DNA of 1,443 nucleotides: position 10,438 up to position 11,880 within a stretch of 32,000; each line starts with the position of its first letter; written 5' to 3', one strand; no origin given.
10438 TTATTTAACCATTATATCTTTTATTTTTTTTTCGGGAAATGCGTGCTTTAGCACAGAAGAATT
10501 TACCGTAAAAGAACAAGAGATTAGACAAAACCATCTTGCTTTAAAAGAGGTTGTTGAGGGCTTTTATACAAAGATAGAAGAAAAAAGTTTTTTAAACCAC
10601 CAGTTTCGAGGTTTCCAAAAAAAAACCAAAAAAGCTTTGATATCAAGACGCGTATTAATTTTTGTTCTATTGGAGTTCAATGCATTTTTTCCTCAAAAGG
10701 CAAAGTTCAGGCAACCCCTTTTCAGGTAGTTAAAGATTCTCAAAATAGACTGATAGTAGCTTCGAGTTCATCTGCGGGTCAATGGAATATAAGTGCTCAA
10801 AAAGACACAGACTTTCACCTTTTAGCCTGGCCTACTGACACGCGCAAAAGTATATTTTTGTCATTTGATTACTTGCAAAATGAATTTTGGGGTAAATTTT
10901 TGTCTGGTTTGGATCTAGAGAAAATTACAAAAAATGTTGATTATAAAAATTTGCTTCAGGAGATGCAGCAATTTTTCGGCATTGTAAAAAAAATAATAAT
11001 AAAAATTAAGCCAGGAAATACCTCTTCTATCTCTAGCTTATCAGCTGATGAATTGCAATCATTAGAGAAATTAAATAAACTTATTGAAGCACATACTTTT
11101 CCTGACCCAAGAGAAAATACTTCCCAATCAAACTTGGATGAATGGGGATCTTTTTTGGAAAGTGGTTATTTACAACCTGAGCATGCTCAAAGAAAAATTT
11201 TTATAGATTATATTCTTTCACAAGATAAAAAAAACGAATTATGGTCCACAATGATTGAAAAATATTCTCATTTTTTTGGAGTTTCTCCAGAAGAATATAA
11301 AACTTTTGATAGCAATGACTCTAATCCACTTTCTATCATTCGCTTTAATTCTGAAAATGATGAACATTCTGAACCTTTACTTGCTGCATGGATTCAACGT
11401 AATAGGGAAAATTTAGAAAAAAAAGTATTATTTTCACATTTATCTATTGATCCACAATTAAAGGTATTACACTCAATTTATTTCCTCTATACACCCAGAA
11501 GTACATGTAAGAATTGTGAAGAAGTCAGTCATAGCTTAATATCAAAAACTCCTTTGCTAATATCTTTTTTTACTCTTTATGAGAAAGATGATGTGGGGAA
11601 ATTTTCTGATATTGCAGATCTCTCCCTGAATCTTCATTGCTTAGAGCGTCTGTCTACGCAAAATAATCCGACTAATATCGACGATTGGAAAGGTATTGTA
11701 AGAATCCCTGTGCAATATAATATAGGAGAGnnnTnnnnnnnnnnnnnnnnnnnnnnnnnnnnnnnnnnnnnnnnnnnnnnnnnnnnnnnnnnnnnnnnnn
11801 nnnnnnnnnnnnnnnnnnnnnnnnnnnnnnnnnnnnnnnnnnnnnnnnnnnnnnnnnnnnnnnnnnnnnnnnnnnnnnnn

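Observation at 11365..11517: Possible nucleic-acid deaminase fold hidden in a secreted, family-less island protein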

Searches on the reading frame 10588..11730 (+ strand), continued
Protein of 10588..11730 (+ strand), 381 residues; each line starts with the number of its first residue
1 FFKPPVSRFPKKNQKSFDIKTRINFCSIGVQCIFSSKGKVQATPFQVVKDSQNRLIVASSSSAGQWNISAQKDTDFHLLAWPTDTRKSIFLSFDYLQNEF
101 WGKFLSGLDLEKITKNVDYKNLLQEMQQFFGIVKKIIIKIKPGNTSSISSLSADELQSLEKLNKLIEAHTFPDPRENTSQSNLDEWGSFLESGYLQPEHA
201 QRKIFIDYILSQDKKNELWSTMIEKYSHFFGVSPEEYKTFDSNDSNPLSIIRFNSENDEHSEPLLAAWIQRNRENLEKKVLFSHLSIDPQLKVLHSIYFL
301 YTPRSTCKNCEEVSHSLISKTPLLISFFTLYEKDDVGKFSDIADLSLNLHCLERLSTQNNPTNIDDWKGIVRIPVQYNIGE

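Call 51: search_protein_families(library=pfam, proteins=[P0014, P0015, P0016, P0018, P0007, P0008, P0009, P0010, P0011, P0012], max_evalue=10)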
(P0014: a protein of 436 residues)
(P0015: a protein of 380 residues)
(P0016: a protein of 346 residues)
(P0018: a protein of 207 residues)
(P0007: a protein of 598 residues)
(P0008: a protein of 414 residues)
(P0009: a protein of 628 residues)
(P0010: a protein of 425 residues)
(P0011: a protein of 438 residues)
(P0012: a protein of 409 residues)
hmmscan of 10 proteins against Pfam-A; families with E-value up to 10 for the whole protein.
P0014 (436 aa): 0 families

P0015 (380 aa): 2 families
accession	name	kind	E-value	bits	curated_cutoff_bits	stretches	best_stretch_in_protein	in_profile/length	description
PF03444.21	HrcA_DNA-bdg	-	0.072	13.2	21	1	234-269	5-40/79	Winged helix-turn-helix transcription repressor, HrcA DNA-binding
PF24405.1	Pua-like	-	0.42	10.8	27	1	121-194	41-117/176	Pua-like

P0016 (346 aa): 2 families
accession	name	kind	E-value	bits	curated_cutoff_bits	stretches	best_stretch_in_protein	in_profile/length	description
PF18228.7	CdiI_N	-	0.0073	16.6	25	1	69-129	28-87/108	CdiI N-terminal domain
PF16227.11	DUF4886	-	0.11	12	26.7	1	244-326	72-154/242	Domain of unknown function (DUF4886)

P0018 (207 aa): 2 families
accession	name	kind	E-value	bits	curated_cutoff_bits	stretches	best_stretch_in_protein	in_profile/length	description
PF03754.18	At2g31720-like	-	0.025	15.2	24.4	1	104-149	20-66/113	B3 domain-containing protein At2g31720-like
PF11975.13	Glyco_hydro_4C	-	0.094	13.1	24.1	1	131-184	41-100/211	Family 4 glycosyl hydrolase C-terminal domain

P0007 (598 aa): 1 family
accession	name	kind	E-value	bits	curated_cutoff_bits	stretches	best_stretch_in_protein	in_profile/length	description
PF23594.1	RPN11_C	-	0.025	15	27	1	262-302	34-74/80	26S proteasome regulatory subunit RPN11 C-terminal domain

P0008 (414 aa): 1 family
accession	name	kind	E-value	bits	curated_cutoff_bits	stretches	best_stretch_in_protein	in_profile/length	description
PF14424.12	Toxin-deaminase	-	0.068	13.7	29.6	1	360-378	114-132/146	The BURPS668_1122 family of deaminases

P0009 (628 aa): 1 family
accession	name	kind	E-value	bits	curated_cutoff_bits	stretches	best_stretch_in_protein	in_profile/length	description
PF14424.12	Toxin-deaminase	-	0.026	15.1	29.6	1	428-453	114-137/146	The BURPS668_1122 family of deaminases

P0010 (425 aa): 1 family
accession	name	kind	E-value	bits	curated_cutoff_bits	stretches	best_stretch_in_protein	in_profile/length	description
PF14440.12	XOO_2897-deam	-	0.12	12.9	27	1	271-328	27-77/101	Xanthomonas XOO_2897-like deaminase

P0011 (438 aa): 0 families

P0012 (409 aa): 0 families

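Call 57: find_encoding_contigs(protein=P0009, flank=7000, max_places=2)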
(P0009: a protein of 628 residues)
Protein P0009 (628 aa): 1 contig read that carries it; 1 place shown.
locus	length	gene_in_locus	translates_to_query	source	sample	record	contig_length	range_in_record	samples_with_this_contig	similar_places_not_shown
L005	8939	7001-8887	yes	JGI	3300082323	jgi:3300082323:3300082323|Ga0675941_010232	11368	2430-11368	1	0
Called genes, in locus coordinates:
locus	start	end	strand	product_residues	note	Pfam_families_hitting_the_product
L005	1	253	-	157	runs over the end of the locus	-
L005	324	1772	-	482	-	PF07690:MFS_1, PF00854:PTR2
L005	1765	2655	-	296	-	PF00126:HTH_1, PF03466:LysR_substrate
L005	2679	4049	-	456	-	-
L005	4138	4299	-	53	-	-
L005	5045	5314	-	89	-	-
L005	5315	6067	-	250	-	PF00142:Fer4_NifH (weak), PF01656:CbiA, PF06564:CBP_BcsQ, PF09140:MipZ, PF10609:ParA, PF13614:AAA_31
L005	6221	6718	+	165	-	PF00239:Resolvase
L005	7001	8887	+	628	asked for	-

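Call 58: find_encoding_contigs(protein=P0015, flank=7000, max_places=2)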
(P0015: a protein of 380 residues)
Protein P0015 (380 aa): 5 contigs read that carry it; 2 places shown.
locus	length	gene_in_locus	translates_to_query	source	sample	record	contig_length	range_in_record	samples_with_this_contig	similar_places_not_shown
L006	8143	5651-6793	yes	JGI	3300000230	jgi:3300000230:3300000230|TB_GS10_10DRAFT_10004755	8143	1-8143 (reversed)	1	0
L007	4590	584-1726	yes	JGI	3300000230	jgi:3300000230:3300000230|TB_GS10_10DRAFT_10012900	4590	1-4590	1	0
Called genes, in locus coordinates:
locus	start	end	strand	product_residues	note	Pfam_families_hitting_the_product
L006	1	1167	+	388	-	?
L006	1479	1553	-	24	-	-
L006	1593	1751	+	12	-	-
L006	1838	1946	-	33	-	-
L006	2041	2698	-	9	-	-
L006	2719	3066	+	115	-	-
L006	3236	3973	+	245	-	PF07603:Lcl_C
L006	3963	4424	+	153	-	PF00069:Pkinase, PF07714:PK_Tyr_Ser-Thr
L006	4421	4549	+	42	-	-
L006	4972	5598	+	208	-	PF00239:Resolvase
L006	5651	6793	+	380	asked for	-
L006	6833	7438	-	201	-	-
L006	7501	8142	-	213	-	?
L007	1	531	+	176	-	?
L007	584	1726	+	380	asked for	-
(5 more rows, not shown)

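Call 65: find_related_loci(query=A5, collection=genome_contigs, flank=6000)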
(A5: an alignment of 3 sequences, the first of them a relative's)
Query A5 (414 aa) in genome_contigs; peptide patterns used: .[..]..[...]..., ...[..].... (x = any residue, [..] = any of these).
31 stretches matched a pattern; 1 encode a relative of the query (tblastn E <= 1e-3); 1 distinct loci.
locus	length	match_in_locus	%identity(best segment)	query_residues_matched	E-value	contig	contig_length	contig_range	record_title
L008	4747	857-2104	42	16-414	5e-101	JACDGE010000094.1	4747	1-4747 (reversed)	MAG: Alphaproteobacteria bacterium isolate MGR_bin404 SD2908_NODE_9042_length_4747_cov_2.930736, whole genome shotgun se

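Call 74: search_protein_families(library=pfam, proteins=[L008:2604-3155:+, L003:9248-10045:-, L006:6833-7438:-], max_evalue=10)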
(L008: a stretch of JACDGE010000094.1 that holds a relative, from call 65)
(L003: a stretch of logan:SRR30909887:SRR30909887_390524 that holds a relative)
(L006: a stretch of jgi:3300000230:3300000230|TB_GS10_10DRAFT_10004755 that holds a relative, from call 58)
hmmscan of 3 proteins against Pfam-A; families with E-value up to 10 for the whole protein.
L008:2604-3155:+ (184 aa): 1 family
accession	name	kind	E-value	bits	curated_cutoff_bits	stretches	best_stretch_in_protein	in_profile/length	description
PF08947.15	BPS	-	0.14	12.6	27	1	18-32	3-17/48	BPS (Between PH and SH2)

L003:9248-10045:- (265 aa): 1 family
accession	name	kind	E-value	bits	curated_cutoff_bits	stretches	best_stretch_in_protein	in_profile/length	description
PF04727.18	ELMO_CED12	-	0.079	13.5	23.3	1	22-89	72-127/176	ELMO/CED-12 family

L006:6833-7438:- (201 aa): 3 families
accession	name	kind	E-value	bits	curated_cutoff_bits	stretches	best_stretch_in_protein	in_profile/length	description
PF05209.18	MinC_N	-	0.0031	18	27.3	1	73-122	19-69/71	Septum formation inhibitor MinC, N-terminal domain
PF24605.1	CEMIP_X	-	0.084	12.9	27.6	1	54-131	69-146/185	CEMIP domain X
PF17423.7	SwrA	-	0.096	13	25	1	96-143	51-95/116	Swarming motility protein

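Call 76: find_encoding_contigs(protein=P0005, flank=5000, max_places=1)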
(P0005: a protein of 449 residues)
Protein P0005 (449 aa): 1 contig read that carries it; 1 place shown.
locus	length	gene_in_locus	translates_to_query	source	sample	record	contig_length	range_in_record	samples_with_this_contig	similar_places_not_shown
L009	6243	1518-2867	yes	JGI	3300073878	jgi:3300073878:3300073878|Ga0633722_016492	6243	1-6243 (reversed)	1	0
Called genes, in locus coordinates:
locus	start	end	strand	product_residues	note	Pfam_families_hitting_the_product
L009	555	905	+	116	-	PF05973:Gp49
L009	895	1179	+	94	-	PF13443:HTH_26 (weak)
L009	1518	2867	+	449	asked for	-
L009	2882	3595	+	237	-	-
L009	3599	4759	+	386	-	-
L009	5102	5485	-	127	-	-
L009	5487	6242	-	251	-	?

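Call 77: find_encoding_contigs(protein=P0016, flank=5000, max_places=1)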
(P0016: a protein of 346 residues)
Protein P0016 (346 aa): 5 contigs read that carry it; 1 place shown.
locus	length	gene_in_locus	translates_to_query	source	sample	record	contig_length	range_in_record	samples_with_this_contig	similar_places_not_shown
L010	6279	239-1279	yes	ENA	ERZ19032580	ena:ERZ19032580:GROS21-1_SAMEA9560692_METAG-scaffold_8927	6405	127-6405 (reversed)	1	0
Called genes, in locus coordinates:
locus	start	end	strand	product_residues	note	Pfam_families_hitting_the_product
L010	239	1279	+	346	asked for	-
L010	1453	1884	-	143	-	-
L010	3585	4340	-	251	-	-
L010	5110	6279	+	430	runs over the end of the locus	-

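Call 78: find_encoding_contigs(protein=P0010, flank=5000, max_places=1)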
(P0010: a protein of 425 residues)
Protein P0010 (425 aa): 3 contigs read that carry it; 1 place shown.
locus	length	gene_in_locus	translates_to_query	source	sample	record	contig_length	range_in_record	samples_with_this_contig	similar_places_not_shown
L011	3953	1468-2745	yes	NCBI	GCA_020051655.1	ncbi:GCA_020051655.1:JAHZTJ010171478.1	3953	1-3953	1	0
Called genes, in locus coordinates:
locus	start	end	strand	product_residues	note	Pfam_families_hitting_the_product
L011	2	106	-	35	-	?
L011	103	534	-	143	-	PF01724:DUF29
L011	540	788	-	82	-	PF14549:P22_Cro, PF15943:YdaS_toxin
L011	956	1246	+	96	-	-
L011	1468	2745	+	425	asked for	-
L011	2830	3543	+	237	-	-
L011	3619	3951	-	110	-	?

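Call 79: find_encoding_contigs(protein=P0014, flank=5000, max_places=1)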
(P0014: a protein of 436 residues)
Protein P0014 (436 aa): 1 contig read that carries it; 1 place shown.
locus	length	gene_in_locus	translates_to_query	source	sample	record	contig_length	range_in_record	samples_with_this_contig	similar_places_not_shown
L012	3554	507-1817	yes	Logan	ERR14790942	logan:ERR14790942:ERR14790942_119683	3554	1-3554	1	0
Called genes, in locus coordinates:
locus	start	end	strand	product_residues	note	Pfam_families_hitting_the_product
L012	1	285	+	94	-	?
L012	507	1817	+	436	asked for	-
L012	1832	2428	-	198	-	-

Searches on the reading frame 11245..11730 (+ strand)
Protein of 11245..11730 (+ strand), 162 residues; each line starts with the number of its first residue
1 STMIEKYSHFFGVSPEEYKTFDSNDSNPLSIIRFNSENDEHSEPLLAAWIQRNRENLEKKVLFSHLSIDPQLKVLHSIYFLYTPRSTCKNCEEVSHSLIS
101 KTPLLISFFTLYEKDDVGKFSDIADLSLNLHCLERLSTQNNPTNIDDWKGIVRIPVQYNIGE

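Call 38: search_solved_structures(query=A4, max_evalue=10, show_alignments=5)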
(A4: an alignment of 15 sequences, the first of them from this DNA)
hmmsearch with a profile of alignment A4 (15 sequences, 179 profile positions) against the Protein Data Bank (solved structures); distinct sequences matched with E-value up to 10: 2.
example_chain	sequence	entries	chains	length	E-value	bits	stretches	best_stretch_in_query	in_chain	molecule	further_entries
2wy3_B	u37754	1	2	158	0.78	13.1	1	38-102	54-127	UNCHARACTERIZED PROTEIN UL16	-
5y44_A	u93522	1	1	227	4.1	10.7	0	35-60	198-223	Bile acid receptor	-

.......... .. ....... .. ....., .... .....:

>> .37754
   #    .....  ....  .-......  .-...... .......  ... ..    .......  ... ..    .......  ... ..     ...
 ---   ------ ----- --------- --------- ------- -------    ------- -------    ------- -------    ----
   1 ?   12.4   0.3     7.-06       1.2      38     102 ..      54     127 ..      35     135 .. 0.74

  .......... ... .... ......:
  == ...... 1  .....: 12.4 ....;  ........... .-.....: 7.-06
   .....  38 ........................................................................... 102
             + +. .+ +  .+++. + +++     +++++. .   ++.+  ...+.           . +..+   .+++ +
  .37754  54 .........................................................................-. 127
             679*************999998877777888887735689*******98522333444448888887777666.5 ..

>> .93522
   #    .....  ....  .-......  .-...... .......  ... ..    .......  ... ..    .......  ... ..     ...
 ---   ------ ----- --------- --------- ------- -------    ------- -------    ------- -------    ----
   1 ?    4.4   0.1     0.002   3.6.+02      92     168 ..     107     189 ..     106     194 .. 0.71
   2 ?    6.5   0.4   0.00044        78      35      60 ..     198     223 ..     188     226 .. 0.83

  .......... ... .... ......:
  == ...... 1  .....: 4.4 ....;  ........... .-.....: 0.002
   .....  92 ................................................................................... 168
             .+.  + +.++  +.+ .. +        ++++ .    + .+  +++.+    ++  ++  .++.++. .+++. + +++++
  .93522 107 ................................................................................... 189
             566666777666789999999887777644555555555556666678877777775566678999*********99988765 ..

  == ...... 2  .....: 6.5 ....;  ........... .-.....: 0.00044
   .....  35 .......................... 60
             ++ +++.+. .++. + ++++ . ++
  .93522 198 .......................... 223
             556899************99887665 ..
